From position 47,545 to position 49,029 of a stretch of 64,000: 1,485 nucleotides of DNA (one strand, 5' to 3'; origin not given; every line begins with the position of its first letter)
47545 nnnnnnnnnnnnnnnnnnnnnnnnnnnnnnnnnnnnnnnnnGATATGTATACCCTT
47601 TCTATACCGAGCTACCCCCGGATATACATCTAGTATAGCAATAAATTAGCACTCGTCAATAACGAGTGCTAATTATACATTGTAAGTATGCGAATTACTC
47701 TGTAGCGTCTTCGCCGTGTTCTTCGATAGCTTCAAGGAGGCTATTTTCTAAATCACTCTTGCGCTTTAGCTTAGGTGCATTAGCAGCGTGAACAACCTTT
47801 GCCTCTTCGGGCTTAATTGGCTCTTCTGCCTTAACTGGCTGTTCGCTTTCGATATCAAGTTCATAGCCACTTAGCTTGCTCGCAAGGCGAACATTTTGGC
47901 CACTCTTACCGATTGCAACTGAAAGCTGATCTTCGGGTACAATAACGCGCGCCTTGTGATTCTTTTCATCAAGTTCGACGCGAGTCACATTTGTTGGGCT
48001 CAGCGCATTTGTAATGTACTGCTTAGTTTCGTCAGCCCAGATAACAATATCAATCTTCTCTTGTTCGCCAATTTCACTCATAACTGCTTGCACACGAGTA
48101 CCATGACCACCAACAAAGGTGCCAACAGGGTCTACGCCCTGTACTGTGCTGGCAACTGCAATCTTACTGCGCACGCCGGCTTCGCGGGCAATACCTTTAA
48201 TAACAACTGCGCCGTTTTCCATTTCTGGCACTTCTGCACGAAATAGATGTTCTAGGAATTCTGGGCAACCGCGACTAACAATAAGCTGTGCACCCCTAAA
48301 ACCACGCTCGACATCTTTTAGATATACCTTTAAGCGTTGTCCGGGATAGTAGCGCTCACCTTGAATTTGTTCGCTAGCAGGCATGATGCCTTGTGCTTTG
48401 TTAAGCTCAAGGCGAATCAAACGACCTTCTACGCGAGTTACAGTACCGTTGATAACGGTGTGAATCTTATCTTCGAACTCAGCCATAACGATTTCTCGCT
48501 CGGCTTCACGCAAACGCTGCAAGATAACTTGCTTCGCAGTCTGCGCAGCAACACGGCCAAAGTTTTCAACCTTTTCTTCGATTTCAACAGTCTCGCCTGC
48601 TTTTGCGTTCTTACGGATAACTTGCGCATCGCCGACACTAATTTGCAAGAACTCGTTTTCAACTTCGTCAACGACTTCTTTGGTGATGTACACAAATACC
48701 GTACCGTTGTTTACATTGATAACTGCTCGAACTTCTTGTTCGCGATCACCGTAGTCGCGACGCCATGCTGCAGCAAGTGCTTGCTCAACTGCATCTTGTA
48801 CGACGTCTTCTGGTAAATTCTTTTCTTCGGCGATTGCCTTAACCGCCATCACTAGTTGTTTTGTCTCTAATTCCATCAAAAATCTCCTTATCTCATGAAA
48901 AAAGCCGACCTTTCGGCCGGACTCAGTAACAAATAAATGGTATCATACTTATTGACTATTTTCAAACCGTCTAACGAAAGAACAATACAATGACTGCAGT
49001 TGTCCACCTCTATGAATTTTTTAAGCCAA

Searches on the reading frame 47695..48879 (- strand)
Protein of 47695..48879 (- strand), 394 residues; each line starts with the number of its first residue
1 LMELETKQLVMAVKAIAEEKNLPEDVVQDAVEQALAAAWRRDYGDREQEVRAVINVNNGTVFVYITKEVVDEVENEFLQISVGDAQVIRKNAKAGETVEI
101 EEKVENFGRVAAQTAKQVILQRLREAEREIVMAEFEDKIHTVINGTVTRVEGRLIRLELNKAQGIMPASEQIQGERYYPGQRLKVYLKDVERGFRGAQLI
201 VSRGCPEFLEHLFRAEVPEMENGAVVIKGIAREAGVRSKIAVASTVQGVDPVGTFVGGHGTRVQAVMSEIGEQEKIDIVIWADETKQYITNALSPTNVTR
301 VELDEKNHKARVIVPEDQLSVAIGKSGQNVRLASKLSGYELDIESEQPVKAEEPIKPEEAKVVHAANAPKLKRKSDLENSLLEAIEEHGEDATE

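Call 8: search_protein_families(library=ncbifam, proteins=[window:47695-48879:-])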
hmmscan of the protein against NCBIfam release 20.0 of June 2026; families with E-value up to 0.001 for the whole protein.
window:47695-48879:- (394 aa): 5 families
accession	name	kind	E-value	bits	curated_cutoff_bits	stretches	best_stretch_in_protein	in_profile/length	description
TIGR01953.1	NusA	equivalog_domain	1.4e-110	369.5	253.4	1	10-347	3-339/340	transcription termination factor NusA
NF006645.0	PRK09202.4-5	equivalog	6.1e-64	216.5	532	1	6-364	16-387/540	transcription termination/antitermination protein NusA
NF006642.0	PRK09202.4-1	equivalog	3.1e-29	101.9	687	1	45-343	65-372/614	transcription termination/antitermination protein NusA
TIGR01952.1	nusA_arch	equivalog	4.2e-12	46.6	74.35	1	252-345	44-137/141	NusA-like transcription termination signal-binding factor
NF006261.0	PRK08406.1-5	equivalog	1.3e-06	28.2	231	0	252-301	43-90/173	transcription elongation factor NusA-like protein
